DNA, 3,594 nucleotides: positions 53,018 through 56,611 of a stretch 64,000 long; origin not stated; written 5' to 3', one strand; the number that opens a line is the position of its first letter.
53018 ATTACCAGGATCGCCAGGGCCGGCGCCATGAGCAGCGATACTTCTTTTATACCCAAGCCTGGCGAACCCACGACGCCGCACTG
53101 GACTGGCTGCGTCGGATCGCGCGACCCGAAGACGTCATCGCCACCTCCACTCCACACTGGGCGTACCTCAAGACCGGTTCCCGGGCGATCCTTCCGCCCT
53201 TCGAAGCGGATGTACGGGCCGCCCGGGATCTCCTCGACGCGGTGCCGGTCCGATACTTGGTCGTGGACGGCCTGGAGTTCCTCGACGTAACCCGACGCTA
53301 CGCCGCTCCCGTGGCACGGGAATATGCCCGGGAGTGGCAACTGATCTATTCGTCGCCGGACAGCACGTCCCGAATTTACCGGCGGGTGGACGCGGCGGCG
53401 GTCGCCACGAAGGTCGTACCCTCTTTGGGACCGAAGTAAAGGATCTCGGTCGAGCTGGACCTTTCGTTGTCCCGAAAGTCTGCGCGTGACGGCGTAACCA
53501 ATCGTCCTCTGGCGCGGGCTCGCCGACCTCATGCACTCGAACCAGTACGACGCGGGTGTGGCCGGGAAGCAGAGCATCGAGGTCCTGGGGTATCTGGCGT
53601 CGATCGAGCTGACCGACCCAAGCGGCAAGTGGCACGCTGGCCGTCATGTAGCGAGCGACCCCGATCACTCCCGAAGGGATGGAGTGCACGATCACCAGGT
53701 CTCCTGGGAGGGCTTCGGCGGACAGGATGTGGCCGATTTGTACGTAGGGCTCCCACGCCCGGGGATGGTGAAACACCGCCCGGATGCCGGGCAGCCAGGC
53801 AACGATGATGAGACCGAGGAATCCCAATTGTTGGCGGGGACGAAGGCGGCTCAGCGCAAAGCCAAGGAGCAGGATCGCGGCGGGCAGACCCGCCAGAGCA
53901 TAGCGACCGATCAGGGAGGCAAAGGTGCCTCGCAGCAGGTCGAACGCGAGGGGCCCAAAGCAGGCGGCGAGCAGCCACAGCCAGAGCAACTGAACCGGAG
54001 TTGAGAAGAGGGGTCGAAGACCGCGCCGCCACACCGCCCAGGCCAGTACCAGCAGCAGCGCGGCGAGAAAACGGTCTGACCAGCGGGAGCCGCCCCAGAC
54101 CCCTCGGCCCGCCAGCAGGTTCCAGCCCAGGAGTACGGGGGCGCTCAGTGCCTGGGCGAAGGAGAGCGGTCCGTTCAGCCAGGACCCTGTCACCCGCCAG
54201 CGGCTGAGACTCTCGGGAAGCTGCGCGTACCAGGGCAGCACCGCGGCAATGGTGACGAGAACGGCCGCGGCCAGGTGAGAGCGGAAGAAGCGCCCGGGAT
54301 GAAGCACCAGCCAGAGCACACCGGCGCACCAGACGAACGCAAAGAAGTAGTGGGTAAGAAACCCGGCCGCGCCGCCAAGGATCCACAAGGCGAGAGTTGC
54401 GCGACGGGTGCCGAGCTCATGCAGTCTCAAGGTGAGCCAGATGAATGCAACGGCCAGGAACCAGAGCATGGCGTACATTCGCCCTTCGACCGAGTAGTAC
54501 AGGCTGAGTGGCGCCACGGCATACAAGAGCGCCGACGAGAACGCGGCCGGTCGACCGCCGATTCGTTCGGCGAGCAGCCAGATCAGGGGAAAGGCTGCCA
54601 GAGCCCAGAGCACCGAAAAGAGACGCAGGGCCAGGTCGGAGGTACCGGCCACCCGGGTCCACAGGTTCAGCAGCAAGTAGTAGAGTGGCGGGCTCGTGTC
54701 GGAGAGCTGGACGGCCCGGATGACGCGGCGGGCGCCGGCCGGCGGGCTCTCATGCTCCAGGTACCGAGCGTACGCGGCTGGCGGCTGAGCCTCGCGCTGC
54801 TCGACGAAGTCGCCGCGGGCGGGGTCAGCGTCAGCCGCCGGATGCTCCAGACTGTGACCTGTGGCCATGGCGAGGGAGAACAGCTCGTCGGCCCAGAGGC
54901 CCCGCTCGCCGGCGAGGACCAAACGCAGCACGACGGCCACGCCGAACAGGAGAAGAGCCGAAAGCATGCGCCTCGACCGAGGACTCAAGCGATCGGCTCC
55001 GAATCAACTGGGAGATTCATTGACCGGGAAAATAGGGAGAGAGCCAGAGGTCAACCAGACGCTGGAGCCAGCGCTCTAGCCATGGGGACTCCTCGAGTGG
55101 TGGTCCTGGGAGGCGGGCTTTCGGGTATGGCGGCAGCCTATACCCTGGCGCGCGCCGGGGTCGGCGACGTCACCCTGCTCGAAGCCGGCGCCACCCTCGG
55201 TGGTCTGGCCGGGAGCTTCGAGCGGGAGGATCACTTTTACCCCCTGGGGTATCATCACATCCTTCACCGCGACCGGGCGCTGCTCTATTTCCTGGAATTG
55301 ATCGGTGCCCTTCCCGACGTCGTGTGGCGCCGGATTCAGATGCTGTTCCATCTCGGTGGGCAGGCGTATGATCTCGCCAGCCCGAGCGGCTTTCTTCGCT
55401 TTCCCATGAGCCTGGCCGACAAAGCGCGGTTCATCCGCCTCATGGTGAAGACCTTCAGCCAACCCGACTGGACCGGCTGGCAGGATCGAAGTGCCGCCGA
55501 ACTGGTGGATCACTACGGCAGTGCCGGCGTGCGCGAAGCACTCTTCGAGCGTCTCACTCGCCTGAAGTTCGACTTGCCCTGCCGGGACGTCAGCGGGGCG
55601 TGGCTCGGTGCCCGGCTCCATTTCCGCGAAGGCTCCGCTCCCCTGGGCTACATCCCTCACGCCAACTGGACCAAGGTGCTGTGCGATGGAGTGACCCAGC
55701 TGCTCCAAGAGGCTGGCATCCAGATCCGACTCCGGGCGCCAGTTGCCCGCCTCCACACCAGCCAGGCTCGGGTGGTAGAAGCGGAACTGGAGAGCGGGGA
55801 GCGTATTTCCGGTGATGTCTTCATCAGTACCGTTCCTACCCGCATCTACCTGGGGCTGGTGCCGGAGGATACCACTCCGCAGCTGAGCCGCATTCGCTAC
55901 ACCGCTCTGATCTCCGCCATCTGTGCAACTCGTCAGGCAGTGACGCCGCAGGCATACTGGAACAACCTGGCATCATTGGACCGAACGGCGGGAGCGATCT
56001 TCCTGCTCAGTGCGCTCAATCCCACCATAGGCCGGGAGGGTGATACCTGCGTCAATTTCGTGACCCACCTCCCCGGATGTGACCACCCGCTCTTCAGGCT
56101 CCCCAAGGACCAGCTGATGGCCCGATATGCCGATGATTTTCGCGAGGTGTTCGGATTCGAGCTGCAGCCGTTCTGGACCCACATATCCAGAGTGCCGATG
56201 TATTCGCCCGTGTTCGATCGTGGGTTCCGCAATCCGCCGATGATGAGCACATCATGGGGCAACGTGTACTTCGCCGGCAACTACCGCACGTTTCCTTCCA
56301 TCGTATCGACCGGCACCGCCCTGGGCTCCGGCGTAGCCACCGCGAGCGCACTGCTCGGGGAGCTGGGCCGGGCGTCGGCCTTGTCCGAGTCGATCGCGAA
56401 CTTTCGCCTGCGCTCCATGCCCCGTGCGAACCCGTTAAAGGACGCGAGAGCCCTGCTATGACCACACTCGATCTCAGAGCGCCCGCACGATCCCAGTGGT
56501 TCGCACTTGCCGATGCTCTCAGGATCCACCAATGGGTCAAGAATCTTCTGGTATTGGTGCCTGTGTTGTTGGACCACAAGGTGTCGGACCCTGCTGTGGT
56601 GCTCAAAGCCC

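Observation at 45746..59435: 13.7-kb surface-glycan locus combining an ABC-transporter-dependent backbone operon with two lipid-carrier/GT-C decoration branches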

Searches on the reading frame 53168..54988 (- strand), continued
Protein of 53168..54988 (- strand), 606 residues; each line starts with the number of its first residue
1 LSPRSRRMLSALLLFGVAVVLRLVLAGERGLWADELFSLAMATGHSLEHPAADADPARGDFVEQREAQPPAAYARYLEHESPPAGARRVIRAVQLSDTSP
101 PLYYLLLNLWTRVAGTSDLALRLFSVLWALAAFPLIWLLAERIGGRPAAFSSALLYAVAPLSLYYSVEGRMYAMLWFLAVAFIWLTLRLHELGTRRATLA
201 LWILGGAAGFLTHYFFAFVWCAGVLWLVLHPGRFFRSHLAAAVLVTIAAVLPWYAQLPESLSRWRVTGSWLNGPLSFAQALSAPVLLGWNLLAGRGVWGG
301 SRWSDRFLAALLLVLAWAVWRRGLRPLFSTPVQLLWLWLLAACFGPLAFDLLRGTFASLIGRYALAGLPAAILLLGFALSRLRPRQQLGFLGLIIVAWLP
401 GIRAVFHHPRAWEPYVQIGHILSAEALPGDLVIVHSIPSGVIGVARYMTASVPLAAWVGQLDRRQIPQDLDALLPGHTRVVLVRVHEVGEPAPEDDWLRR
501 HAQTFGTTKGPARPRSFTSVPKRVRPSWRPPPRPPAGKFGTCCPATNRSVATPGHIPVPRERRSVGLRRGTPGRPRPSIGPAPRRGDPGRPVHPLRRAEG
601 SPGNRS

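Call 60: get_annotated_region(hit=H20, flank=9000)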
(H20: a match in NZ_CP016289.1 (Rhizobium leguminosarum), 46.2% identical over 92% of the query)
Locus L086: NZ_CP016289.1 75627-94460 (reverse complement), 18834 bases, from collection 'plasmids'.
description: Rhizobium leguminosarum strain Vaf10 plasmid unnamed2, complete sequence
organism: Rhizobium leguminosarum (NCBI taxid 384)
taxonomy: Bacteria; Pseudomonadota; Alphaproteobacteria; Hyphomicrobiales; Rhizobiaceae; Rhizobium; Rhizobium leguminosarum
host: -; source: Vavilovia formosa,cell culture; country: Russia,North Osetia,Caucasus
typing (MOB-suite, as given by PLSDB): non-mobilizable
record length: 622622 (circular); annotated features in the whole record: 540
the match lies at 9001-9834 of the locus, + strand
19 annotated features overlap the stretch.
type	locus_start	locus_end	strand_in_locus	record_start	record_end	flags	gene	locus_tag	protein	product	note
CDS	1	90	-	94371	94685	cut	-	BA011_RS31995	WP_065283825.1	plasmid stabilization protein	-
CDS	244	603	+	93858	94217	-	-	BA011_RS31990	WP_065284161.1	hypothetical protein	-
CDS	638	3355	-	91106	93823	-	-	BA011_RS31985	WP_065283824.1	response regulator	GO:0000160 - phosphorelay signal transduction system [Evidence IEA]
CDS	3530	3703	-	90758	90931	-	-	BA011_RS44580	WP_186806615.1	hypothetical protein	-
CDS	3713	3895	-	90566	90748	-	-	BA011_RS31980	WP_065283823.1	hypothetical protein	-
CDS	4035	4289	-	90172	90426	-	-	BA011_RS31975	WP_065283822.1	DUF2934 domain-containing protein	-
CDS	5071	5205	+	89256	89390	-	-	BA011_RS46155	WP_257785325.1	hypothetical protein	-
CDS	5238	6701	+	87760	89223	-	-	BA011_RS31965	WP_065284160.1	phospholipase D-like domain-containing protein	-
CDS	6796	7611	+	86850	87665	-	-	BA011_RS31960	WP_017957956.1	endonuclease/exonuclease/phosphatase family protein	-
CDS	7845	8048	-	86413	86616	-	-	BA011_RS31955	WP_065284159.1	hypothetical protein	-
CDS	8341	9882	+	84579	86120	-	-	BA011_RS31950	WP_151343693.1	UbiA family prenyltransferase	-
CDS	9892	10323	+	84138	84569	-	-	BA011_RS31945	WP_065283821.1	GtrA family protein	-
CDS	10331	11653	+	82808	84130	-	-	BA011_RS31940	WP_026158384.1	FAD-binding oxidoreductase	-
CDS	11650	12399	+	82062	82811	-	-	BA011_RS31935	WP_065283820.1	SDR family oxidoreductase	-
CDS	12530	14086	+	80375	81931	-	-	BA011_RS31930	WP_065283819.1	hypothetical protein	-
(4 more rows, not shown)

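Call 61: get_annotated_region(hit=H6, flank=9000)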
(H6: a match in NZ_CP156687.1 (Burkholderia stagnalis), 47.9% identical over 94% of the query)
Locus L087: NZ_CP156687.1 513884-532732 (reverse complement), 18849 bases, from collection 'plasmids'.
description: Burkholderia stagnalis strain YJ-2 plasmid plas2, complete sequence
organism: Burkholderia stagnalis (NCBI taxid 1503054)
taxonomy: Bacteria; Pseudomonadota; Betaproteobacteria; Burkholderiales; Burkholderiaceae; Burkholderia; Burkholderia stagnalis
host: -; source: Bacterial cells,soils collected in Guangdong Province, China; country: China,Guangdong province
typing (MOB-suite, as given by PLSDB): non-mobilizable
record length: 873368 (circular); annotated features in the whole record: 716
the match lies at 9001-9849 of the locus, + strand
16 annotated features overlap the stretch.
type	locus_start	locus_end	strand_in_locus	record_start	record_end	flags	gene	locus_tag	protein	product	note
CDS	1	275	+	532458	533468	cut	-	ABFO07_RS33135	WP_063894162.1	isocyanide synthase family protein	-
CDS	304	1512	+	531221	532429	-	-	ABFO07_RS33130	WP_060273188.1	Bcr/CflA family efflux MFS transporter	GO:0042908 - xenobiotic transport [Evidence IEA]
CDS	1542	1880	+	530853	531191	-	-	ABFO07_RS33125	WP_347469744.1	protein tyrosine phosphatase family protein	-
CDS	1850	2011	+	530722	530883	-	-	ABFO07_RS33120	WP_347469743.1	hypothetical protein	-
CDS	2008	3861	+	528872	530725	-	-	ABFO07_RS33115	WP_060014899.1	L-tyrosine/L-tryptophan isonitrile synthase family protein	-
CDS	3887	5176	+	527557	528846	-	-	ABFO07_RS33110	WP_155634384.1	nucleotide disphospho-sugar-binding domain-containing protein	-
CDS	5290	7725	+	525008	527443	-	-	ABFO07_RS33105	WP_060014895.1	hypothetical protein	-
CDS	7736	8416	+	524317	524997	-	-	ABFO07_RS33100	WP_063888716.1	class I SAM-dependent methyltransferase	-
CDS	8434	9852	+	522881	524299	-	-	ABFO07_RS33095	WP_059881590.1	UbiA family prenyltransferase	-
CDS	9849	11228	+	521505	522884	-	-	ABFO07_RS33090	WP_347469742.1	FAD-binding oxidoreductase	-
CDS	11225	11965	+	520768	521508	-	-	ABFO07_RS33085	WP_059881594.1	SDR family oxidoreductase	-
CDS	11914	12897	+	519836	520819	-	-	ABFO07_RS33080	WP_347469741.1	SDR family oxidoreductase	-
CDS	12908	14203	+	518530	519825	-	-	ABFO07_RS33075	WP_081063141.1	NAD(P)/FAD-dependent oxidoreductase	-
CDS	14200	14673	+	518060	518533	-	-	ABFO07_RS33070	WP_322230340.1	GtrA family protein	GO:0000271 - polysaccharide biosynthetic process [Evidence IEA]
CDS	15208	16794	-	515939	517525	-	-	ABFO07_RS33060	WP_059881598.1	glycosyl hydrolase family 18 protein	GO:0005975 - carbohydrate metabolic process [Evidence IEA]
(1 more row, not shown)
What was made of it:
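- Tried and rejected: Rhizobium and Burkholderia were useful (calls 60, 61).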

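Call 87: search_solved_structures(query=L002:5533-6267:-, max_evalue=1e-10)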
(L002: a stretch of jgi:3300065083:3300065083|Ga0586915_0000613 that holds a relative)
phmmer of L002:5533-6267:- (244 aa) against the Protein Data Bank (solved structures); distinct sequences matched with E-value up to 1e-10: 64 (the best 60 are shown).
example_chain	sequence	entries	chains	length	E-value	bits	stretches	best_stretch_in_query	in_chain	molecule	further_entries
21gq_C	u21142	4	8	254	8.5e-32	113.9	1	3-242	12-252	Decaprenylphosphoryl-2-keto-beta-D-erythro-pentose reductase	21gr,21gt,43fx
2jah_A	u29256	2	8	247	2.8e-17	66.4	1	3-188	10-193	CLAVULANIC ACID DEHYDROGENASE | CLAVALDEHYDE DEHYDROGENASE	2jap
1y5m_A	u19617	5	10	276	1.8e-14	57.2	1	2-187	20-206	Corticosteroid 11-beta-dehydrogenase, isozyme 1 | Corticosteroid 11-beta-dehydrogenase isozyme 1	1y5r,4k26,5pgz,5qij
3ai1_A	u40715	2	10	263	1.9e-14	57.1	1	4-202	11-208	NADPH-sorbose reductase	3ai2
2p68_A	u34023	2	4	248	2.1e-14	57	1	4-191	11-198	3-oxoacyl-[acyl-carrier-protein] reductase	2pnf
2irw_A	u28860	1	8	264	2.4e-14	56.8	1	2-187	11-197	Corticosteroid 11-beta-dehydrogenase isozyme 1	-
9w6v_A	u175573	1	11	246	2.5e-14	56.7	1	2-187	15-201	11-beta-hydroxysteroid dehydrogenase 1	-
3d5q_A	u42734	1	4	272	2.7e-14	56.6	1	2-187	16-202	Corticosteroid 11-beta-dehydrogenase isozyme 1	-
3pdj_A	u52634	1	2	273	2.7e-14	56.6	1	2-187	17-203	Corticosteroid 11-beta-dehydrogenase isozyme 1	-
2rbe_A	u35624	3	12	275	2.8e-14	56.6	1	2-187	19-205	Corticosteroid 11-beta-dehydrogenase isozyme 1 | 11-beta-Hydroxysteroid Dehydrogenase 1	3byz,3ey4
2ilt_A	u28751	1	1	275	2.8e-14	56.6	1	2-187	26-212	Corticosteroid 11-beta-dehydrogenase isozyme 1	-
4yyz_A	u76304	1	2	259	2.9e-14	56.5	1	2-187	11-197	Corticosteroid 11-beta-dehydrogenase isozyme 1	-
4p38_A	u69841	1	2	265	3e-14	56.5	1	2-187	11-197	Corticosteroid 11-beta-dehydrogenase isozyme 1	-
2bel_A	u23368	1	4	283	3.1e-14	56.4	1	2-187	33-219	CORTICOSTEROID 11-BETA-DEHYDROGENASE ISOZYME 1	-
4c7j_A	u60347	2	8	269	3.1e-14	56.4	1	2-187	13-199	CORTICOSTEROID 11-BETA-DEHYDROGENASE ISOZYME 1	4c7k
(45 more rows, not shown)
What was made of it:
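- On DPA (polyprenyl-phospho-arabinofuranose) pathway: The best PDB match is DprE2 at 8.5e-32; the next hit is 2.8e-17 (call 87).
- The SDR's best PDB match is DprE2 at 8.5e-32, well clear of the next hit (call 87).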

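Call 88: search_solved_structures(query=L002:13244-14386:-, max_evalue=0.00001)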
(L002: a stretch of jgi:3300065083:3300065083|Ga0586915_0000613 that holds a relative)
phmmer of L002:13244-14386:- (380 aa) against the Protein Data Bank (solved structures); distinct sequences matched with E-value up to 0.00001: 16.
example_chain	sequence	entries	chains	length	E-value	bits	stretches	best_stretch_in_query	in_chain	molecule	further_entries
5mlz_A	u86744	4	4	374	5.1e-12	48.7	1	6-210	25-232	Dolichol monophosphate mannose synthase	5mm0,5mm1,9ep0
9hwj_A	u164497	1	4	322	7.1e-12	48.2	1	6-285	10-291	Undecaprenyl-phosphate 4-deoxy-4-formamido-L-arabinose transferase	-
9bhc_C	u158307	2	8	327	1e-10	44.4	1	6-285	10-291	Undecaprenyl-phosphate 4-deoxy-4-formamido-L-arabinose transferase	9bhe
8vxh_A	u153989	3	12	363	1.5e-10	43.9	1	6-285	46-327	Undecaprenyl-phosphate 4-deoxy-4-formamido-L-arabinose transferase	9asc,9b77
6p61_A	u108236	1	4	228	4.9e-09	38.8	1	3-127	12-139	Glycosyltransferase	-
9omm_A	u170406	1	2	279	5.6e-08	35.4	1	6-124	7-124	Glycosyltransferase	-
9omh_A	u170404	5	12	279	5.6e-08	35.4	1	6-124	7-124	Glycosyltransferase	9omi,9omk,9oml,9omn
9omj_A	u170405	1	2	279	6.8e-08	35.1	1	6-124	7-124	Glycosyltransferase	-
3ckj_A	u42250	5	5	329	1.4e-06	30.7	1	6-114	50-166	Putative uncharacterized protein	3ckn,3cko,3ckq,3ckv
7pdo_A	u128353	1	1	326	2.1e-06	30.2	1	6-116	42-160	Glucosyl-3-phosphoglycerate synthase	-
7p5l_A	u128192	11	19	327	2.1e-06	30.2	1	6-116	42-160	Glucosyl-3-phosphoglycerate synthase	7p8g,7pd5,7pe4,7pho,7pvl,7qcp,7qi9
9jma_A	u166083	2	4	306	3e-06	29.7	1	5-114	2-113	GalNAc(5)-diNAcBac-PP-undecaprenol beta-1,3-glucosyltransferase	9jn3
4y6n_A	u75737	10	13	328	6.5e-06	28.6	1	6-114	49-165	Glucosyl-3-phosphoglycerate synthase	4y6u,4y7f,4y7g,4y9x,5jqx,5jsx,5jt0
3bcv_A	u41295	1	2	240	6.8e-06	28.5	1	4-112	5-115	Putative glycosyltransferase protein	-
3e25_A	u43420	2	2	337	6.9e-06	28.5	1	6-114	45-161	Putative uncharacterized protein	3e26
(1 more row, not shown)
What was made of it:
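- Its closest solved relatives are Dol-P-Man synthase and ArnC (call 88).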

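Call 97: search_solved_structures(query=A2, max_evalue=1)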
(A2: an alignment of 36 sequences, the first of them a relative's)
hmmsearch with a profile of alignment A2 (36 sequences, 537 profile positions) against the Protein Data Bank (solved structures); distinct sequences matched with E-value up to 1: 1.
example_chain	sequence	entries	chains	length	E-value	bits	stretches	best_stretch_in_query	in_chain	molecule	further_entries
6hiv_DZ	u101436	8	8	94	0.5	12.2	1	242-299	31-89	ms73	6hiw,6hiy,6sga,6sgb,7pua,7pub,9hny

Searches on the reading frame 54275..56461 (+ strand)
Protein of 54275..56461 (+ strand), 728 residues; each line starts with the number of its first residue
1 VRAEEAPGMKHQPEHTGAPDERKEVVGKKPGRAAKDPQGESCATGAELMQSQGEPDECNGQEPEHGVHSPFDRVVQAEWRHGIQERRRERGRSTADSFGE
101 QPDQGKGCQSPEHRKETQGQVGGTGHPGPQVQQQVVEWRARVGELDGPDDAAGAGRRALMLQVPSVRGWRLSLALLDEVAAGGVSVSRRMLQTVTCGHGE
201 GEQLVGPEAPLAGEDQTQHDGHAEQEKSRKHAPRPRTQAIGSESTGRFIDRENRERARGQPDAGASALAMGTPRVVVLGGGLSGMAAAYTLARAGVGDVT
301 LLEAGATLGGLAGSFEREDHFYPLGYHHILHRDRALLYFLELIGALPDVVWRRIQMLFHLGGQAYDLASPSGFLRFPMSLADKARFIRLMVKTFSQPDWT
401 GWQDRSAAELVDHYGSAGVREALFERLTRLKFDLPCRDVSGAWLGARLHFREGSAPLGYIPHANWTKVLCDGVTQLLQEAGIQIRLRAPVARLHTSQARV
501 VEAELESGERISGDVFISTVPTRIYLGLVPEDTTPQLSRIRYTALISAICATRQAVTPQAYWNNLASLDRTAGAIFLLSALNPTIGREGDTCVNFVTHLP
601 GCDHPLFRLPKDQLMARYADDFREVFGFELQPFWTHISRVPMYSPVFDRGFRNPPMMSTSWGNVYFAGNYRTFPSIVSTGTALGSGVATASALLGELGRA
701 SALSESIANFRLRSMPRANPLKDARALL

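Call 7: search_protein_families(library=pfam, proteins=[window:54275-56461:+], max_evalue=0.01)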
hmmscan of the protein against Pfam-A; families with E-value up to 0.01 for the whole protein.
window:54275-56461:+ (728 aa): 8 families
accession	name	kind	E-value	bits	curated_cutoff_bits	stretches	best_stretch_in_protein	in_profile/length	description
PF01593.30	Amino_oxidase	-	6e-28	98.8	19.8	1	282-694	1-443/443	Flavin containing amine oxidoreductase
PF13450.12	NAD_binding_8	-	1.3e-10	41.8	21.9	1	277-330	1-53/68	NAD(P)-binding Rossmann-like domain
PF01266.30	DAO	-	2.2e-07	31.2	27.9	1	274-518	1-201/353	FAD dependent oxidoreductase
PF07992.20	Pyr_redox_2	-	3.8e-06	27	26.1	1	265-308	135-177/291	Pyridine nucleotide-disulphide oxidoreductase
PF00890.30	FAD_binding_2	-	0.00014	21.7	20.4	1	275-310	2-36/414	FAD binding domain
PF00070.33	Pyr_redox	-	0.00057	20.8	22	0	274-308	1-34/82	Pyridine nucleotide-disulphide oxidoreductase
PF12831.13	FAD_oxidored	-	0.0009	19.1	27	1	275-312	2-38/416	FAD dependent oxidoreductase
PF03486.20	HI0933_like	-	0.0048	16.8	50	0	274-309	2-36/244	HI0933-like protein Rossmann domain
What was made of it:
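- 55082..56461 (+): FAD oxidoreductase of the amine-oxidase / PPOX / phytoene-desaturase superfamily. Its role is unknown and it is tightly conserved with the locus. Pfam Amino_oxidase, 6e-28, full length (call 7).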
